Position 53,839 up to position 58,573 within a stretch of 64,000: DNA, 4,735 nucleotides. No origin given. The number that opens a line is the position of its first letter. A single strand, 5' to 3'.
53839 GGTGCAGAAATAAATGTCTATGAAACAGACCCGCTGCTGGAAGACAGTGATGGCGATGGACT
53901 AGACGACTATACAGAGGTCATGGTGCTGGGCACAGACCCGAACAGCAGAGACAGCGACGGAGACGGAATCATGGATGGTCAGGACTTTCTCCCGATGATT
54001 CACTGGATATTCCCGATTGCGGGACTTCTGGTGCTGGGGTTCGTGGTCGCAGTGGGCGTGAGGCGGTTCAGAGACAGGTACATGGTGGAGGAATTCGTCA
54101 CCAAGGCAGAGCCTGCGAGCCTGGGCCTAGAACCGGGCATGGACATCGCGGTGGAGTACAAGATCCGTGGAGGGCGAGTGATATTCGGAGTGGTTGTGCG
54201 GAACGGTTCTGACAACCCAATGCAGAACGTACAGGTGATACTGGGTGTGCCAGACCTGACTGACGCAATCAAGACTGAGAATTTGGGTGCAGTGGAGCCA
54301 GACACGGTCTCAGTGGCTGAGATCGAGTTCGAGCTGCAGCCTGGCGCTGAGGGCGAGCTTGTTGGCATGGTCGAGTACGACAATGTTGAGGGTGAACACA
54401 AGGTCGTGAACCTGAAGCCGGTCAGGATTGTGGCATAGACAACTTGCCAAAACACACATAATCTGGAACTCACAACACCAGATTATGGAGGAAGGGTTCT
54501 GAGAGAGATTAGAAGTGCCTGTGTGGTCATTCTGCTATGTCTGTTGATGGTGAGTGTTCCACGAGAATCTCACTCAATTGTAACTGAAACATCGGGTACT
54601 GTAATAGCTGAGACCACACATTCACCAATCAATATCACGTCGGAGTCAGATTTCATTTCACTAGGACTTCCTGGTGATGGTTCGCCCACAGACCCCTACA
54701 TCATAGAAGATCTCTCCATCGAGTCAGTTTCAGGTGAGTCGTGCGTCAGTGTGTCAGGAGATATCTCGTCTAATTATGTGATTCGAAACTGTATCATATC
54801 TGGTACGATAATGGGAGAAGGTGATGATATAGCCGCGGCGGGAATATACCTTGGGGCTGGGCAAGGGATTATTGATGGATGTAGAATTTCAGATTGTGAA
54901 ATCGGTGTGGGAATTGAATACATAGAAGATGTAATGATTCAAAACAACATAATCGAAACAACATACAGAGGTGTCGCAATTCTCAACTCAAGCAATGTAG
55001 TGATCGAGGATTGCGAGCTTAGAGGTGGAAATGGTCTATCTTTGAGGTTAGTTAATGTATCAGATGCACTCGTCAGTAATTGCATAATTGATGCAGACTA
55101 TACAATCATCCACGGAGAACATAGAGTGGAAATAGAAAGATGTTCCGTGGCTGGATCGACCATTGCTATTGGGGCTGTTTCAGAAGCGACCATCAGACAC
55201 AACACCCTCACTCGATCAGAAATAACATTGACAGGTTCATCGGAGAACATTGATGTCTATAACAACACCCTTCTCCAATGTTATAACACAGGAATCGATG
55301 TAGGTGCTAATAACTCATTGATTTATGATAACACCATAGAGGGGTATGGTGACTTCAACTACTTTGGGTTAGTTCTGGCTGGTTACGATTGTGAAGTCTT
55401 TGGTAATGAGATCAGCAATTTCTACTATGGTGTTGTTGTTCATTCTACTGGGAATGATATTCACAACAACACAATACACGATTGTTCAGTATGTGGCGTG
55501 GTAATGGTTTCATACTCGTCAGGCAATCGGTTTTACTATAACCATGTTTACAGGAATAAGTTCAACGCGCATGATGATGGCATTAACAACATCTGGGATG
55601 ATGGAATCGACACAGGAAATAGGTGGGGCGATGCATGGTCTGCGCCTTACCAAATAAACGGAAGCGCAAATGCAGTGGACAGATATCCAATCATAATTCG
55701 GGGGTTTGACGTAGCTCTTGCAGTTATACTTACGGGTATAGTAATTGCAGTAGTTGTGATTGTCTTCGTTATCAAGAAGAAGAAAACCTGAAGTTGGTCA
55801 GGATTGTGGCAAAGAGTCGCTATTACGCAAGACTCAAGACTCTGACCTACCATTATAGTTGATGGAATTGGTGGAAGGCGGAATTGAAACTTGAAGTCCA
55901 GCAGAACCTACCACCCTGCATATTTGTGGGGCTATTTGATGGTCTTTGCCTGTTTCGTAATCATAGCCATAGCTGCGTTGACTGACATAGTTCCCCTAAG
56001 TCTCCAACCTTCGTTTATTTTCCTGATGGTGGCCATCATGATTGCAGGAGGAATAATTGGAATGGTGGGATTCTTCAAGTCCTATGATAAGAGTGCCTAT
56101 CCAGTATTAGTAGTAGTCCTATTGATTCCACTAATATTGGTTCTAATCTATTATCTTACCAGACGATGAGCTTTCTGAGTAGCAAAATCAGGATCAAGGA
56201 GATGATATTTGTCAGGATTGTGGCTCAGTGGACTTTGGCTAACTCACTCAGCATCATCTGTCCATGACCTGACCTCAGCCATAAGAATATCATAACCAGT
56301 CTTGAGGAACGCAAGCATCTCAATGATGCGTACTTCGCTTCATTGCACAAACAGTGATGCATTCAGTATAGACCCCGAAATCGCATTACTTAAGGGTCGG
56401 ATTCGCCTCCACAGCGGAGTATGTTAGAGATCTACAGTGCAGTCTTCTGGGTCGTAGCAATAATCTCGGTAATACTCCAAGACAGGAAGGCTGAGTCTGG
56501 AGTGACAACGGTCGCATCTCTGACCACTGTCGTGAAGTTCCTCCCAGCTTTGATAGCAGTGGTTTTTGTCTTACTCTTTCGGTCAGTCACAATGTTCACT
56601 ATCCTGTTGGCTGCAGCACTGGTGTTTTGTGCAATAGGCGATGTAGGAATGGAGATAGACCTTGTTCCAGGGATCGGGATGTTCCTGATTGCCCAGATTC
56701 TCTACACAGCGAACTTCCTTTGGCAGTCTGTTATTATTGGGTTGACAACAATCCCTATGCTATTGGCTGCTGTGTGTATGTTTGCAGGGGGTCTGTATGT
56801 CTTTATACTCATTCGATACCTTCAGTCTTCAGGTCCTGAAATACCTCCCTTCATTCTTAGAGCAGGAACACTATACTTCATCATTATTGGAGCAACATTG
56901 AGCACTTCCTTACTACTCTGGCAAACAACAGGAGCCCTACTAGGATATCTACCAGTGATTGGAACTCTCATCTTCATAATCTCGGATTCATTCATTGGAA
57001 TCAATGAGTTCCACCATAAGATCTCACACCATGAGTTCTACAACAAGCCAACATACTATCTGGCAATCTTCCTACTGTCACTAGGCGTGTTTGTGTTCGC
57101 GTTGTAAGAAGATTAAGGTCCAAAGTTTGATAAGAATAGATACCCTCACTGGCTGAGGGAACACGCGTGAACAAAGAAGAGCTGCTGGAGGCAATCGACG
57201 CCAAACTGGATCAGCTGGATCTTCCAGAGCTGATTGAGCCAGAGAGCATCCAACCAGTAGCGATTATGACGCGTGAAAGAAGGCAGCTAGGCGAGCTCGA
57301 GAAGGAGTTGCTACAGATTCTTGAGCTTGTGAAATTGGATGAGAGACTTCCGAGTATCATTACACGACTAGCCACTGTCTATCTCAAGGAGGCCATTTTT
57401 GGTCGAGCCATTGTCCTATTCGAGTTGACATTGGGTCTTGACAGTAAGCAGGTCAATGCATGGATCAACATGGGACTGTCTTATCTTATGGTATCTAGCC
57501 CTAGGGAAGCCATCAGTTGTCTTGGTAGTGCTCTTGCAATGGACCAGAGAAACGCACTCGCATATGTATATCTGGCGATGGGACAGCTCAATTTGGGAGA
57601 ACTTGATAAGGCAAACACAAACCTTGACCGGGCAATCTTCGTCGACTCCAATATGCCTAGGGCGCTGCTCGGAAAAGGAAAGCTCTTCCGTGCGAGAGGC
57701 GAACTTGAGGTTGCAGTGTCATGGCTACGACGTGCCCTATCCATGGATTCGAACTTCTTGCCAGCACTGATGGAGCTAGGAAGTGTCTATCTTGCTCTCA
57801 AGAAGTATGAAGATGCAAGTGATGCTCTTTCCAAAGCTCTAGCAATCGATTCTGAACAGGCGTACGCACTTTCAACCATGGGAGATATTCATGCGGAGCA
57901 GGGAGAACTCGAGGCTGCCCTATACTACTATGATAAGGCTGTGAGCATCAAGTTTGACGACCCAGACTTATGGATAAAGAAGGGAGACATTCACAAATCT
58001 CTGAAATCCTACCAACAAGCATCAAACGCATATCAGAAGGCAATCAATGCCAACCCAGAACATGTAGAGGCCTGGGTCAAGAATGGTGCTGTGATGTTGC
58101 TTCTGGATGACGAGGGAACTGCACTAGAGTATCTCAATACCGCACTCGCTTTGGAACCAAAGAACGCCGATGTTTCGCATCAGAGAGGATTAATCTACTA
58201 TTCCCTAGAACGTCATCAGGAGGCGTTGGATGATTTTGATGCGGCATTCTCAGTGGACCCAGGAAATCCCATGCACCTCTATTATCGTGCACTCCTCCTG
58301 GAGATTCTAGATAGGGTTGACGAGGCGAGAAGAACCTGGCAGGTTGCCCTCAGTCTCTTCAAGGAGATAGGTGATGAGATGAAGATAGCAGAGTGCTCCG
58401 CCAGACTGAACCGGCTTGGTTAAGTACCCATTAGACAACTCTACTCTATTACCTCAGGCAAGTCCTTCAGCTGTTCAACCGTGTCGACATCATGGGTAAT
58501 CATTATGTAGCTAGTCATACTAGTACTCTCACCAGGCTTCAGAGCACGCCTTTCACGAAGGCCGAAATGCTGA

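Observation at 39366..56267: Translationally coupled 15-kb operon joining a GldAFG-like ABC-2 engine to two giant type-I surface proteins: candidate undescribed archaeal cell-surface system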

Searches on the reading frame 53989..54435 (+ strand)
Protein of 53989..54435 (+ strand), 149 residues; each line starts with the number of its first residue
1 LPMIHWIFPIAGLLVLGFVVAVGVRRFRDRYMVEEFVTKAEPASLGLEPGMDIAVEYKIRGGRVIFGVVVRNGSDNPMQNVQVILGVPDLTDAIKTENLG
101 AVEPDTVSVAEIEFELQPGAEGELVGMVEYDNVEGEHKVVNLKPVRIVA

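Call 35: search_protein_families(library=pfam, proteins=[window:54061-54435:+], max_evalue=1)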
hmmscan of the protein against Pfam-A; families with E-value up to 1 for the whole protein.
seq(125 aa): 0 families

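Call 42: search_solved_structures(query=A3, max_evalue=10)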
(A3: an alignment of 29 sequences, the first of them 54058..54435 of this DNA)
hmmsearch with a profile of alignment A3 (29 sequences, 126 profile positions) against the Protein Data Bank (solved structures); distinct sequences matched with E-value up to 10: 5.
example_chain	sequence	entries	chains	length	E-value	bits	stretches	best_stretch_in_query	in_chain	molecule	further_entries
1gd1_O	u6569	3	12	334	0.27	14.4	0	82-109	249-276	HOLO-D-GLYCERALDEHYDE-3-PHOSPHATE DEHYDROGENASE | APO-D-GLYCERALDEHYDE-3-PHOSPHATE DEHYDROGENASE | Glyceraldehyde-3-phosphate dehydrogenase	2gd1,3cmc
1npt_O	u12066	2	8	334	0.32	14.1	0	82-109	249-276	Glyceraldehyde 3-phosphate dehydrogenase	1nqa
1nq5_O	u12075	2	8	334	0.32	14.1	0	82-109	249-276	Glyceraldehyde 3-phosphate dehydrogenase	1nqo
3dbv_O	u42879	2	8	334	0.6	13.2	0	82-109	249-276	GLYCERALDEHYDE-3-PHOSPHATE DEHYDROGENASE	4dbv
1dbv_O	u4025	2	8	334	1.2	12.2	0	82-109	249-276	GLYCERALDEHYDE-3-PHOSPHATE DEHYDROGENASE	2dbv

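Call 45: find_homologous_proteins(query=window:53989-54435:+, max_evalue=0.001)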
Query window:53989-54435:+ (149 aa): 25 proteins with E <= 0.001 among 140 candidates.
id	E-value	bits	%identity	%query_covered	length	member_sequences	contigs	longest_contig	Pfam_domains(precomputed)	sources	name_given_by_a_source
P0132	6.2e-85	300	93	100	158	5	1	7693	-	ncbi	ncbi:MAG: hypothetical protein ACXABX_00840, partial [Candidatus Thorarchaeota archaeon]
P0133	1.1e-82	293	92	100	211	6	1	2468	PF18884.6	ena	-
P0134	1.3e-81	290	91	100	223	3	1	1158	-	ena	-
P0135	8.5e-79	281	89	100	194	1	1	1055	-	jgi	jgi:hypothetical protein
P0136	2.7e-75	269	83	100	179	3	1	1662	-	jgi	jgi:hypothetical protein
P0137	1.9e-72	260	85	96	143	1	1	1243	-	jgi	jgi:hypothetical protein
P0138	3.0e-69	250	76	100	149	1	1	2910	-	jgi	jgi:hypothetical protein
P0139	7.1e-66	239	72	99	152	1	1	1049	-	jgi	jgi:hypothetical protein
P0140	6.4e-65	236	72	100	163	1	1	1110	-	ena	-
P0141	5.4e-64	233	72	100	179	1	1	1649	-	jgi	-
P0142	2.7e-63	230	83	89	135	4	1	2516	-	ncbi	ncbi:MAG: hypothetical protein ACTSV2_08075, partial [Candidatus Thorarchaeota archaeon]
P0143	4.0e-61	223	68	98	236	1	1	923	PF18884.6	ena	-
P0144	1.0e-59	219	69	100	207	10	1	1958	PF18884.6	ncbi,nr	ncbi:MAG: hypothetical protein KAJ96_06455, partial [Candidatus Thorarchaeota archaeon]|nr:hypotheti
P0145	2.7e-58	214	87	79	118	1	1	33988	-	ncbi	-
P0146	1.7e-55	205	66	99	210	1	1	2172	PF18884.6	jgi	jgi:hypothetical protein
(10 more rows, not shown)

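Call 53: predict_structure(alignment_id=A5)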
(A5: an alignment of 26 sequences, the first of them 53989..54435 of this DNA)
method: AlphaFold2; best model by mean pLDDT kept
length: 149 residues; sequences in the alignment: 26
mean_pLDDT: 81.1   pTM: 0.64
mean pLDDT of the five models: 81.1, 81.1, 80.9, 77.4, 75.9
residues with pLDDT >= 90: 49; 70-90: 71; 50-70: 19; < 50: 10
segments of 3 or more residues with pLDDT < 50: 31-40
pLDDT, mean of each block of 10 residues (from residue 1): 75 93 73 45 67 85 87 92 86 85 91 81 86 92 78
secondary structure, 60 per line:
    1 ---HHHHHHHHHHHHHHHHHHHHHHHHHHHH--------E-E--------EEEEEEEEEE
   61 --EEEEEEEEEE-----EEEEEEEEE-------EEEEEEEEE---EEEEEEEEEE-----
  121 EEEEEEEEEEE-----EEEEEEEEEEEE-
elements in order: H4-31 E51-60 E63-72 E78-86 E94-102 E106-115 E121-131 E137-148

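Call 57: fold_search(model_id=the predicted structure, library=pdb)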
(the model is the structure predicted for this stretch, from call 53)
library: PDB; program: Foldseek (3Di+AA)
matches with E <= 10: 1746; with E <= 0.001: 29
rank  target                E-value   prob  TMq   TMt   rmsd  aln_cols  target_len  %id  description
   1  6z9c                  8.1e-06  1.00  0.49  0.31   3.8       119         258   11  Structure of human POLDIP2, a multifaceted adaptor protein in metabolism and genome stability (released 2020-06-17)
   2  6zlx                  1.9e-05  1.00  0.47  0.31   4.4       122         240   11  The structure of the ClpX-associated factor PDIP38 (released 2021-07-14)
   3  9qpq_H                6.1e-05  1.00  0.59  0.38   3.1       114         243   15  The structure of the COPI leaf bound to GOLPH3 (released 2025-10-22)
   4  1tza_B                6.8e-05  1.00  0.47  0.53   3.9       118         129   14  X-ray structure of Northeast Structural Genomics Consortium target SoR45 (released 2004-07-27)
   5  1tza_A                1.1e-04  1.00  0.42  0.46  11.5       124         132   12  X-ray structure of Northeast Structural Genomics Consortium target SoR45 (released 2004-07-27)
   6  1xvs_A                1.2e-04  1.00  0.51  0.60   4.3       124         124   16  Crystal structure of apaG Protein from Vibrio cholerae (released 2004-12-14)
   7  9n9j_5                1.8e-04  1.00  0.52  0.55   4.2       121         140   16  Structure of a GRP94 folding intermediate engaged with a CCDC134- and FKBP11-bound secretory translocon (released 2025-11-19)
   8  1iu1_B                2.4e-04  1.00  0.50  0.59   6.4       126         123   10  Crystal structure of human gamma1-adaptin ear domain (released 2002-07-10)
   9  3gd1_E                2.6e-04  1.00  0.39  0.22   8.3       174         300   11  Structure of an Arrestin/Clathrin complex reveals a novel clathrin binding domain that modulates receptor trafficking (released 2009-08-25)
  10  3mnm_C                3.2e-04  1.00  0.44  0.56   7.5       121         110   13  Crystal structure of GAE domain of GGA2p from Saccharomyces cerevisiae (released 2010-09-08)
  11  7tvz_E                3.4e-04  1.00  0.48  0.12   3.7       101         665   15  Cryo-EM structure of human band 3-protein 4.2 complex in diagonal conformation (released 2022-06-08)
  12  2dwy_C                3.4e-04  1.00  0.50  0.55   6.1       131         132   10  Crystal Structure Analysis of GGA1-GAE (released 2007-04-17)
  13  7uzs                  4.0e-04  1.00  0.47  0.12   4.4       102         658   19  Protein 4.2 (local refinement from consensus reconstruction of ankyrin complex classes) (released 2022-07-20)
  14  1gyv                  4.4e-04  1.00  0.46  0.55   7.3       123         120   10  Gamma-adaptin appendage domain from clathrin adaptor AP1, L762E mutant (released 2002-08-22)
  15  5w0p_B                4.4e-04  1.00  0.45  0.11   7.0       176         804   10  Crystal structure of rhodopsin bound to visual arrestin determined by X-ray free electron laser (released 2017-08-09)
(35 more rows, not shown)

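Call 106: search_protein_families(library=padloc, proteins=[window:53989-54435:+], max_evalue=0.001)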
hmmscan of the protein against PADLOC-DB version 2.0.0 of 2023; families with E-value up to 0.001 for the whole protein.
window:53989-54435:+ (149 aa): 0 families

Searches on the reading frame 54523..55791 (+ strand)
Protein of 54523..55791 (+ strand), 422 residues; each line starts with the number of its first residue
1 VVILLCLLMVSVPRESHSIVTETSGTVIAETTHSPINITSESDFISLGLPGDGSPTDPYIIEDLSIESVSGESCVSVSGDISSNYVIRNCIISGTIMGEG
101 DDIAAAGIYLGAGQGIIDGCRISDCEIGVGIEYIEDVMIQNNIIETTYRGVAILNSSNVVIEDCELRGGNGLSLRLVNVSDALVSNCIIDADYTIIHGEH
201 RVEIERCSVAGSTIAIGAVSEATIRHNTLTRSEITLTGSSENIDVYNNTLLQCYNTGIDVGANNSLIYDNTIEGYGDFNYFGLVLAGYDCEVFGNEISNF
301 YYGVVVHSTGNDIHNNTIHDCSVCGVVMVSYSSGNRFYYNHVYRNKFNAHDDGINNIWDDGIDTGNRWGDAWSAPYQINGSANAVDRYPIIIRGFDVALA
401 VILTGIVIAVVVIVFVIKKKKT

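Call 3: search_protein_families(library=pfam, proteins=[window:54523-55791:+], max_evalue=0.01)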
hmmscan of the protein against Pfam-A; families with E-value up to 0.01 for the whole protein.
window:54523-55791:+ (422 aa): 4 families
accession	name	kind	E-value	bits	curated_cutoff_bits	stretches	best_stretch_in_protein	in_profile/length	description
PF13229.12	Beta_helix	-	2.7e-22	79.5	25.9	3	82-250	8-158/158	Right handed beta helix region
PF05048.19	NosD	-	9e-18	64.9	23.6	2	199-370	24-209/212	Periplasmic copper-binding protein (NosD)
PF07602.17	DUF1565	-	0.00092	19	20.3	0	292-356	109-179/257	Protein of unknown function (DUF1565)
PF01696.23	Adeno_E1B_55K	-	0.0043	16.2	24.5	1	120-252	107-240/387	Adenovirus EB1 55K protein / large t-antigen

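Call 4: search_protein_families(library=ncbifam, proteins=[window:54523-55791:+], max_evalue=0.01)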
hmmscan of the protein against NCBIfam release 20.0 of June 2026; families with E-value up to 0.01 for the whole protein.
window:54523-55791:+ (422 aa): 2 families
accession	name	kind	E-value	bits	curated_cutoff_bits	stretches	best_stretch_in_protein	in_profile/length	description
TIGR04247.1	NosD_copper_fam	subfamily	1.9e-08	33.3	300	2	150-371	77-311/377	nitrous oxide reductase family maturation protein NosD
TIGR03804.1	para_beta_helix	repeat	1.4e-05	24.7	19.45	0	305-346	3-43/44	parallel beta-helix repeat protein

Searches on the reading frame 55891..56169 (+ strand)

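Call 3: search_protein_families(library=pfam, proteins=[window:55891-56169:+], max_evalue=0.01)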
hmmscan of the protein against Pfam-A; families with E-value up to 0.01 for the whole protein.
window:55891-56169:+ (92 aa): 1 family
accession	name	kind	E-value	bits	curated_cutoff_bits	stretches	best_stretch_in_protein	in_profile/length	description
PF19554.4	DUF6077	-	0.0024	17.1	27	1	3-88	31-127/354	Family of unknown function (DUF6077)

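Call 4: search_protein_families(library=ncbifam, proteins=[window:55891-56169:+], max_evalue=0.01)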
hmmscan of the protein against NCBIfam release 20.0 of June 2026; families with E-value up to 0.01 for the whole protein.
window:55891-56169:+ (92 aa): 0 families

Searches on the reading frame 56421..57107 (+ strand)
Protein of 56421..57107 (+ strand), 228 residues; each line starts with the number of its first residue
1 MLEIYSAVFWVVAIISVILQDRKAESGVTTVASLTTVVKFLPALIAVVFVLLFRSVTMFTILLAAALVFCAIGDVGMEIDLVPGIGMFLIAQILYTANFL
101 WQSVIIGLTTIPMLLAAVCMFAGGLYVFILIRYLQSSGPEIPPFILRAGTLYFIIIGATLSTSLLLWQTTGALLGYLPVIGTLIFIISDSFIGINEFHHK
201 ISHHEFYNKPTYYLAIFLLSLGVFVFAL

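Call 3: search_protein_families(library=pfam, proteins=[window:56421-57107:+], max_evalue=0.01)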
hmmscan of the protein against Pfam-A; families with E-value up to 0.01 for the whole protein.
window:56421-57107:+ (228 aa): 1 family
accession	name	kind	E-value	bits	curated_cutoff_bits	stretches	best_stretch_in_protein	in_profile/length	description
PF07947.19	YhhN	-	7.8e-24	84.8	25.6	1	35-223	2-182/182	YhhN family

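Call 4: search_protein_families(library=ncbifam, proteins=[window:56421-57107:+], max_evalue=0.01)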
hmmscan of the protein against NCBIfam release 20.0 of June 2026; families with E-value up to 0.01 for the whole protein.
window:56421-57107:+ (228 aa): 0 families

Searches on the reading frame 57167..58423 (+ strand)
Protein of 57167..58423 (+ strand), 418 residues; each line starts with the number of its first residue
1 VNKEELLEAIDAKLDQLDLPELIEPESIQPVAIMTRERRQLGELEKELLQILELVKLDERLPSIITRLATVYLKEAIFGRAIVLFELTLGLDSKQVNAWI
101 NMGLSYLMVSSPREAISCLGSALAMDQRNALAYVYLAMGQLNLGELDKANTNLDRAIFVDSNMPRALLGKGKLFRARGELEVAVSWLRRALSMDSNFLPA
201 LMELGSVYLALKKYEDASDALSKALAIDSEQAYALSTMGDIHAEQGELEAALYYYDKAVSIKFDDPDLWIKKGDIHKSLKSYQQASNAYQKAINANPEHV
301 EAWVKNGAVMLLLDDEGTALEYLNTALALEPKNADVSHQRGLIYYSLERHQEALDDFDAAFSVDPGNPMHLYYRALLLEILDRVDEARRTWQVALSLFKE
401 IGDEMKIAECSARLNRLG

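Call 3: search_protein_families(library=pfam, proteins=[window:57167-58423:+], max_evalue=0.01)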
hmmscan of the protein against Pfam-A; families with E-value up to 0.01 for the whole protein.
window:57167-58423:+ (418 aa): 27 families (the best 25 are shown)
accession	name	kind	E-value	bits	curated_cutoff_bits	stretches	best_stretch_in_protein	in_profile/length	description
PF07719.23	TPR_2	-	5e-42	139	27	4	335-367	2-34/34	Tetratricopeptide repeat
PF00515.34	TPR_1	-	1.8e-39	132.4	27.8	4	338-367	5-34/34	Tetratricopeptide repeat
PF13414.12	TPR_11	-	2.6e-35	120.3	26.8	5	205-246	1-42/42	TPR repeat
PF13181.12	TPR_8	-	8.8e-28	94.5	25.7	2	267-299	2-34/34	Tetratricopeptide repeat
PF13432.12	TPR_16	-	9.3e-28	96.7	32.7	4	137-194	4-61/65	Tetratricopeptide repeat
PF13424.12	TPR_12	-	2.5e-23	82.5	30.1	1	200-261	5-74/77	Tetratricopeptide repeat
PF13431.12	TPR_17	-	2.7e-23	80.7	24.4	0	323-354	2-33/34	Tetratricopeptide repeat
PF13428.12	TPR_14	-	1.3e-21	75.3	23.5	1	266-304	1-39/44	Tetratricopeptide repeat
PF14559.12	TPR_19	-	1.6e-18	67.2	25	2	176-234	3-61/68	Tetratricopeptide repeat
PF13371.12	TPR_9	-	3.7e-17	62.5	35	2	316-368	11-63/73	Tetratricopeptide repeat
PF25062.1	ARM_TT21_N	-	1.9e-16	60.9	40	2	98-216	102-220/222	Tetratricopeptide repeat protein 21 N-terminal ARM repeat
PF12895.13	ANAPC3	-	8.4e-16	58.5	27.2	1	152-223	11-81/82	Anaphase-promoting complex, cyclosome, subunit 3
PF23914.1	TPR_CcmH_CycH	-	2.6e-12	47.3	42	1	264-359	48-146/158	Cytochrome c-type biogenesis protein H TPR domain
PF12569.14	NatA_aux_su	-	4.3e-11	42.9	33.3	1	131-195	193-257/515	N-terminal acetyltransferase A, auxiliary subunit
PF13374.12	TPR_10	-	1.2e-08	35.1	27.5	0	232-261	2-31/42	Tetratricopeptide repeat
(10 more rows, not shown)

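Call 4: search_protein_families(library=ncbifam, proteins=[window:57167-58423:+], max_evalue=0.01)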
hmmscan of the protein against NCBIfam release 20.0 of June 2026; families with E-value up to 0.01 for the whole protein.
window:57167-58423:+ (418 aa): 35 families (the best 25 are shown)
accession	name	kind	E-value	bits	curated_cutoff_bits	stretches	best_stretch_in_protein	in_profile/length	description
TIGR02917.1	PEP_TPR_lipo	equivalog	1.1e-36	126.1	312.2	2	205-375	132-302/899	XrtA/PEP-CTERM system TPR-repeat protein PrsT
NF040959.1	MamA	equivalog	8.2e-31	107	200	3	240-376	45-181/204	magnetosome protein MamA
TIGR02552.1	LcrH_SycD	equivalog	2.6e-26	92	104.8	3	73-163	29-119/136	SycD/LcrH family type III secretion system chaperone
TIGR02521.1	type_IV_pilW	equivalog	6.8e-26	91.2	154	3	202-334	35-169/234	type IV pilus biogenesis/stability protein PilW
TIGR00990.1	3a0801s09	subfamily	6e-22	78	757.25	3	212-306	345-439/615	mitochondrial import receptor subunit TOM70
NF033758.1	gliding_GltE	equivalog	1e-18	67.5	225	3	258-379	214-335/411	adventurous gliding motility TPR repeat lipoprotein GltE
NF008757.0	PRK11788.1-5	equivalog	4.5e-16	59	363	2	62-203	107-253/388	lipopolysaccharide assembly protein LapB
NF047371.1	FlcA_CTERM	equivalog_domain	1.4e-15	56.9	300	2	113-326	330-533/646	periplasmic flagellar collar protein FlcA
NF052415.1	T3SS_chap_SctY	equivalog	2.5e-13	50.5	70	2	64-156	8-103/106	type III secretion apparatus assembly chaperone SctY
NF033920.0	C39_PA2778_fam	equivalog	5.7e-13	48.9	150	1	243-331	167-255/255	PA2778 family cysteine peptidase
NF008391.2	PRK11189.1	equivalog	3.5e-12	46.4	250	1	268-380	67-175/297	lipoprotein NlpI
NF002725.1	PRK02603.1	equivalog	1.1e-11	45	143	1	318-389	53-127/173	photosystem I assembly protein Ycf3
TIGR03939.1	PGA_TPR_OMP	equivalog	2.3e-11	42.7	366.65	1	277-382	97-202/800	poly-beta-1,6 N-acetyl-D-glucosamine export porin PgaA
NF033762.1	social_mot_Tgl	equivalog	4.1e-11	42.7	225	1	176-259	43-127/252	social motility TPR repeat lipoprotein Tgl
NF040561.1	PrimPol_Msp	equivalog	1.4e-10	40.4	200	1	244-309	3-68/515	CRISPR-associated primase-polymerase type A1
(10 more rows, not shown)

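Call 106: search_protein_families(library=padloc, proteins=[window:57167-58420:+], max_evalue=0.001)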
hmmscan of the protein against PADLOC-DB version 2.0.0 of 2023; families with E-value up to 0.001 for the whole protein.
window:57167-58420:+ (418 aa): 6 families
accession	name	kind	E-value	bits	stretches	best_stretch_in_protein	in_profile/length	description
PDLC01171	TPR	-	2.1e-07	28.3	2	164-352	141-336/504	TPR repeats containing protein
PDLC04781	PDC-M71B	-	6.5e-07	26.4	0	201-264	153-216/515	-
PDLC01092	C3a198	-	1.4e-06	25.5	0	242-334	213-306/523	TPR protein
PDLC01169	TPR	-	4.5e-06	24.2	0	231-312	108-192/252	TPR repeats containing protein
PDLC01101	PrimPol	-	2.2e-05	21.3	0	249-337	16-102/490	adaptation polymerase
PDLC01172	TPR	-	0.00028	17.8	0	180-294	235-355/448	TPR repeats containing protein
